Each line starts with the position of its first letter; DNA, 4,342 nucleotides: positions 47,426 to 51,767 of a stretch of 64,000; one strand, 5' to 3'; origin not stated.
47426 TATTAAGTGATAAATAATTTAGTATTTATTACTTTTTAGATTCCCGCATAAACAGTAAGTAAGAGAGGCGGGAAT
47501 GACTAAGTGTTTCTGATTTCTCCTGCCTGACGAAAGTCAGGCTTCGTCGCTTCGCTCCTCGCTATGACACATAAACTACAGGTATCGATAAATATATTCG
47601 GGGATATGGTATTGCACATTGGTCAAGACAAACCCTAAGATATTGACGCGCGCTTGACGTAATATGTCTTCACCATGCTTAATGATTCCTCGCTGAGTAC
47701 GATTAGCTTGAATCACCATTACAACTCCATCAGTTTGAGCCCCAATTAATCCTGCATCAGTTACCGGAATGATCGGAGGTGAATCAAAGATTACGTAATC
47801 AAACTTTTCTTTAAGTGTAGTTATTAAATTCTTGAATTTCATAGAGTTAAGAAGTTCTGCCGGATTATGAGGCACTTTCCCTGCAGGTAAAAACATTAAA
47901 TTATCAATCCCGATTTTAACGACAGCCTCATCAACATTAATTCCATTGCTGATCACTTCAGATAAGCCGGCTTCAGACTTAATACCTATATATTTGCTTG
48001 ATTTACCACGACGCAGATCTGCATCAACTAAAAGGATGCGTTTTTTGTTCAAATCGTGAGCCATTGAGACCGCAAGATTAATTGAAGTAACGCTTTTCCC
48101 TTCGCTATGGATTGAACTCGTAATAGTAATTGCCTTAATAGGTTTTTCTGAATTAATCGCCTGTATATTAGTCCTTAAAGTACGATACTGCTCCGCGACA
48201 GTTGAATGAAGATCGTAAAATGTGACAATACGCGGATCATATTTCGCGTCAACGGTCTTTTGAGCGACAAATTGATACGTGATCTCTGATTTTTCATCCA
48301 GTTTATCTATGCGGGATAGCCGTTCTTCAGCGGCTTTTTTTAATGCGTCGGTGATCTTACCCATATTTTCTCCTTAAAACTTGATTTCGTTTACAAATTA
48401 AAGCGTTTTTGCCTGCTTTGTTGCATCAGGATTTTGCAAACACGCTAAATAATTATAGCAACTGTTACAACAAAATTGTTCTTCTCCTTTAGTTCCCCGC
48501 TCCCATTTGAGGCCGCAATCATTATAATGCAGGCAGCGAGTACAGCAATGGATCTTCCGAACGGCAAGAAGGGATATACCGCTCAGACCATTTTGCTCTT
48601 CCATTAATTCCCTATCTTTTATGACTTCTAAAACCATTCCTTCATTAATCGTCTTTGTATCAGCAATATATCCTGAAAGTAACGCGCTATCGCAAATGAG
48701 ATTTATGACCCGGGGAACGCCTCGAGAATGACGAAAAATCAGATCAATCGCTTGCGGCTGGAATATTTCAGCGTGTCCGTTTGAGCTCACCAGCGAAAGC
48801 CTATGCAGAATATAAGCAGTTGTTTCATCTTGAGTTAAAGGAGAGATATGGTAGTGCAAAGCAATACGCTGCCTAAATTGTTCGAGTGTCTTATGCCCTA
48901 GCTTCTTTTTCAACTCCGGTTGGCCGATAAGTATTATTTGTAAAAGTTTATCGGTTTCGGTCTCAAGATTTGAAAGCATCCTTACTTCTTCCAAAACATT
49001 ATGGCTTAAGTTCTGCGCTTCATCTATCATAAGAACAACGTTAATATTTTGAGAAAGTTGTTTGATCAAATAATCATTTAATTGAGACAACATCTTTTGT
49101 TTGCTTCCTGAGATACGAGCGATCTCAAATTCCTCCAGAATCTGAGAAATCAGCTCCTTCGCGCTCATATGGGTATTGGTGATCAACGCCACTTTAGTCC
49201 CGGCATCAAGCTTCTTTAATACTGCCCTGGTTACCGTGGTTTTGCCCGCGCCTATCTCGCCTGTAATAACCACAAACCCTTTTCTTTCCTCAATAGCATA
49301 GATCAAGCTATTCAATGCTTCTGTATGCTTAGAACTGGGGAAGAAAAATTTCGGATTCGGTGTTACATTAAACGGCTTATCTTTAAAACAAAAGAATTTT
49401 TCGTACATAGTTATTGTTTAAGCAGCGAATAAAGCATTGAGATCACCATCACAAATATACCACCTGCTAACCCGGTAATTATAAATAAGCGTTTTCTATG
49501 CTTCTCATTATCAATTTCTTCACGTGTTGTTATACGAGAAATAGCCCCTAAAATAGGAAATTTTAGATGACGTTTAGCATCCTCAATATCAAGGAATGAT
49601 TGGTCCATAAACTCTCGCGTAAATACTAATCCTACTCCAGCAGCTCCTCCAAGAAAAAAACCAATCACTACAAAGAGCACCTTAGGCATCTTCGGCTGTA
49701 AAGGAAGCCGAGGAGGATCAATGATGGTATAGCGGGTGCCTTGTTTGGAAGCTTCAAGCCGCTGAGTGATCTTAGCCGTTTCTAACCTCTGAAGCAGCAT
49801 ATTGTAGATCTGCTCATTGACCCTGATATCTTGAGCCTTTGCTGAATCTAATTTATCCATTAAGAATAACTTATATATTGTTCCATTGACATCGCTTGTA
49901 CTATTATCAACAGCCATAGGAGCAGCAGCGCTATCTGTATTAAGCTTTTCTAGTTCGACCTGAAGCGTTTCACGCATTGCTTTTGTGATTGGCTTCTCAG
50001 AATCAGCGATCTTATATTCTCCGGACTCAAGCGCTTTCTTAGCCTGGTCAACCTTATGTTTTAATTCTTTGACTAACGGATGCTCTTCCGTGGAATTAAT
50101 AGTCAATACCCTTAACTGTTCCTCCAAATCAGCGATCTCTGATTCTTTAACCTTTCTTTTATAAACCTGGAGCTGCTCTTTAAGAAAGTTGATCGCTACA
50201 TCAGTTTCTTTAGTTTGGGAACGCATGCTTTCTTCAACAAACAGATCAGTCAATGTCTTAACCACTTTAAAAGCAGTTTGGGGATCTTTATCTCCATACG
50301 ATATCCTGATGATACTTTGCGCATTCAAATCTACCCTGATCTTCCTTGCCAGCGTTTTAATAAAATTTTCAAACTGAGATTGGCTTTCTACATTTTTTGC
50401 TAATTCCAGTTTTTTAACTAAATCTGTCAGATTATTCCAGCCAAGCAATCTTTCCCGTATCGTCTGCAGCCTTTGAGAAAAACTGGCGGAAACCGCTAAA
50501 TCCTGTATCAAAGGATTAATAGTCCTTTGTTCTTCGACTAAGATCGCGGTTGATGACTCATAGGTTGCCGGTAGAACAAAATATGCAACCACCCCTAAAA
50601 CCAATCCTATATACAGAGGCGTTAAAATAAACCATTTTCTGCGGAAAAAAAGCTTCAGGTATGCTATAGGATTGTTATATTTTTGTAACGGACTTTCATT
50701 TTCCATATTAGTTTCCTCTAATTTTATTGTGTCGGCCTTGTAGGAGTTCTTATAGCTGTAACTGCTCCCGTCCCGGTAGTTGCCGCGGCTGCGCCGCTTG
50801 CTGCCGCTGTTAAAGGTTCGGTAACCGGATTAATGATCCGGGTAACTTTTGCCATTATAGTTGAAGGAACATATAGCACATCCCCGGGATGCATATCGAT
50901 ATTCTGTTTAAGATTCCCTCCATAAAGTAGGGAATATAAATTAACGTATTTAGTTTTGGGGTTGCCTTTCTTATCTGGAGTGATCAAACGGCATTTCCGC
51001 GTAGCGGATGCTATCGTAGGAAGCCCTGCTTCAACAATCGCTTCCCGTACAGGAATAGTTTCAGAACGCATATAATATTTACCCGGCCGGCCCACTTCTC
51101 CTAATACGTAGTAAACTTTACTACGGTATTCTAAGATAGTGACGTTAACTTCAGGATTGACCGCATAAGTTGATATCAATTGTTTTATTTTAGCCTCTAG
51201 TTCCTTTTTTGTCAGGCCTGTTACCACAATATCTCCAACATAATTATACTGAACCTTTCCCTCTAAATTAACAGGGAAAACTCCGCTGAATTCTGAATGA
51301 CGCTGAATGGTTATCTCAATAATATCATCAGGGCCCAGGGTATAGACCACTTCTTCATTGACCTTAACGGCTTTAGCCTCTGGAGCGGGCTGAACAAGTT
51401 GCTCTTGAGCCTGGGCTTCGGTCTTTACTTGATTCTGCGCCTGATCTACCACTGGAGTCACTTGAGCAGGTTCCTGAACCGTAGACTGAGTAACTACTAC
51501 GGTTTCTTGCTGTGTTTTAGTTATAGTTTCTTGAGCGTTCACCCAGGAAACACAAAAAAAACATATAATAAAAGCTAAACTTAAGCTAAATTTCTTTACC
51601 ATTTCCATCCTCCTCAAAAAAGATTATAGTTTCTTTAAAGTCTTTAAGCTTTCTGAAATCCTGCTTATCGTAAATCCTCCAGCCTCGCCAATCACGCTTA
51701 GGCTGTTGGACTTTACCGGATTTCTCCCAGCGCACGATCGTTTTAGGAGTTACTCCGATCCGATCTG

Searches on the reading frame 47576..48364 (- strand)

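Call 12: search_protein_families(library=ncbifam, proteins=[window:47576-48364:-], max_evalue=0.001)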
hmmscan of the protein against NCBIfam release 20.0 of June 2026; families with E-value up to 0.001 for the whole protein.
window:47576-48364:- (262 aa): 11 families
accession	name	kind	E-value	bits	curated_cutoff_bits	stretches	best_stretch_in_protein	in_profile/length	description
TIGR01007.1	eps_fam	subfamily_domain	1.4e-49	168.4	108.05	1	58-260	1-201/204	polysaccharide biosynthesis tyrosine autokinase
TIGR03018.1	pepcterm_TyrKin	hypoth_equivalog_domain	1.6e-47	161.5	230.65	1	47-239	2-200/207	XrtA-associated tyrosine autokinase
NF008568.0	PRK11519.1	equivalog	1.2e-32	112.9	1068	1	55-251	505-699/720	tyrosine-protein kinase Wzc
TIGR03029.1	EpsG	equivalog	4.8e-31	107.9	313.8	1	30-248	55-273/274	chain length determinant protein tyrosine kinase EpsG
NF007350.0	PRK09841.1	equivalog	6.2e-29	100.6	1248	1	55-251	510-704/726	tyrosine-protein kinase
TIGR01005.1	eps_transp_fam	subfamily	6.1e-27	94.1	411.7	1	53-250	523-718/754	exopolysaccharide transport protein family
TIGR01968.1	minD_bact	equivalog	1.8e-12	47.2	212.9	1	77-201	2-125/261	septum site-determining protein MinD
TIGR01969.1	minD_arch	subfamily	1.3e-09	37.6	201.75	1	78-252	2-172/251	cell division ATPase MinD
NF041546.1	ParA_partition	equivalog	0.00016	21.3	180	0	89-117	12-38/203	ParA family partition ATPase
NF041283.1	PrgP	equivalog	0.0005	19.5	400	0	89-219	15-153/297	ParA superfamily DNA segregation protein PrgP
NF008669.0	PRK11670.1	equivalog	0.00065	18.7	348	0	59-254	90-282/369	iron-sulfur cluster carrier protein ApbC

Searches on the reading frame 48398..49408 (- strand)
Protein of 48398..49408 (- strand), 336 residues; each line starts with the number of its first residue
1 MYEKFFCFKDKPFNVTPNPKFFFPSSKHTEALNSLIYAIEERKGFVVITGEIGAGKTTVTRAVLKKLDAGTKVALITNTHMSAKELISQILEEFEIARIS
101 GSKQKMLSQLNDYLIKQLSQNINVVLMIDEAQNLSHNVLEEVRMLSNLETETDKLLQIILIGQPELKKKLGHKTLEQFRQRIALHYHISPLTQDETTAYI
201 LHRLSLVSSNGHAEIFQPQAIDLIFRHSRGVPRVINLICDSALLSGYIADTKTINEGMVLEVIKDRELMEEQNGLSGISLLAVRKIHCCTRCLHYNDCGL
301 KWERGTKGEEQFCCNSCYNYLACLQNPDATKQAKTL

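Call 13: search_protein_families(library=ncbifam, proteins=[window:48398-49408:-], max_evalue=0.001)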
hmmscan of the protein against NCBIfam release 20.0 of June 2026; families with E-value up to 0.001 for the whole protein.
window:48398-49408:- (336 aa): 5 families
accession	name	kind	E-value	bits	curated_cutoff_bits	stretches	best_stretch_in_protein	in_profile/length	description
TIGR03015.1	pepcterm_ATPase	hypoth_equivalog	5.1e-93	311.4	324.5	1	1-265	1-265/269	XrtA/PEP-CTERM system-associated ATPase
TIGR00150.1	T6A_YjeE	equivalog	6.5e-06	26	60.1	1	24-121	3-97/135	tRNA (adenosine(37)-N6)-threonylcarbamoyltransferase complex ATPase subunit type 1 TsaE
TIGR02928.1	TIGR02928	subfamily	2.9e-05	23.1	181.3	1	45-181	42-193/366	orc1/cdc6 family replication initiation protein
TIGR04291.1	arsen_driv_ArsA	equivalog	0.0006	18.6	650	1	26-102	302-381/565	arsenical pump-driving ATPase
NF011518.0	PRK14957.1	equivalog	0.00071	18.3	775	1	24-149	17-144/546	DNA polymerase III subunits gamma and tau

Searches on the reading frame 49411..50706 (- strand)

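Call 13: search_protein_families(library=ncbifam, proteins=[window:49411-50706:-], max_evalue=0.001)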
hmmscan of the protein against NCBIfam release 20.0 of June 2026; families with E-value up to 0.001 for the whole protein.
window:49411-50706:- (431 aa): 4 families
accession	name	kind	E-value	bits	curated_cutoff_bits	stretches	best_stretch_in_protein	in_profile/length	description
TIGR03007.1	pepcterm_ChnLen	equivalog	1.7e-75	254.2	278.85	2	14-190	4-181/498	XrtA system polysaccharide chain length determinant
TIGR03017.1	EpsF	equivalog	1.7e-15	56.7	422.75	2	189-390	261-444/444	chain length determinant protein EpsF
TIGR01006.1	polys_exp_MPA1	subfamily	7.7e-12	45.1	296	1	21-171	19-158/226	CspC family polysaccharide chain length determinant protein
NF041864.1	EpsV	equivalog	5.4e-09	35.1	800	1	260-391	349-483/484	PCP family exopolysaccharide biosynthesis protein EpsV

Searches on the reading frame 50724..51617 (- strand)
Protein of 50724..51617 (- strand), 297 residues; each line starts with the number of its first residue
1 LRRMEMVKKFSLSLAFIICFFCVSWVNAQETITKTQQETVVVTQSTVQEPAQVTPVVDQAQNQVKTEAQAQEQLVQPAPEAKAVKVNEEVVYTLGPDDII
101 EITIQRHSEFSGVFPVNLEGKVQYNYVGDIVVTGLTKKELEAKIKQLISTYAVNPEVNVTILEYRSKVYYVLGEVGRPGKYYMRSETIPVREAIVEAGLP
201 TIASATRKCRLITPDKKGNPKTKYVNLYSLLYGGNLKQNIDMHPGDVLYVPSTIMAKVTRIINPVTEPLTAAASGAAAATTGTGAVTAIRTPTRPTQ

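Call 13: search_protein_families(library=ncbifam, proteins=[window:50724-51617:-], max_evalue=0.001)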
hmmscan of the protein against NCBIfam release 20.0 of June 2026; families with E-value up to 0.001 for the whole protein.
window:50724-51617:- (297 aa): 5 families
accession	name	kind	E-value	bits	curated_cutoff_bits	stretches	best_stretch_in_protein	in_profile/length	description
NF011658.0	PRK15078.1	subfamily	1.2e-23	83.5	333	1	20-258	17-257/380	polysaccharide export protein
TIGR03027.2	pepcterm_export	equivalog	1.5e-23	83.3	180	1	92-253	3-167/169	XrtA/PEP-CTERM system exopolysaccharide export protein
TIGR03028.1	EpsE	equivalog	4.2e-19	68.8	262.65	1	92-251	2-160/239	polysaccharide export protein EpsE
NF041843.1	EpsY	equivalog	1.6e-06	27.5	320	1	88-249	49-209/211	exopolysaccharide export protein EpsY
NF011722.0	PRK15175.1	equivalog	0.0004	19.3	456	0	120-183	111-173/355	Vi polysaccharide ABC transporter protein VexA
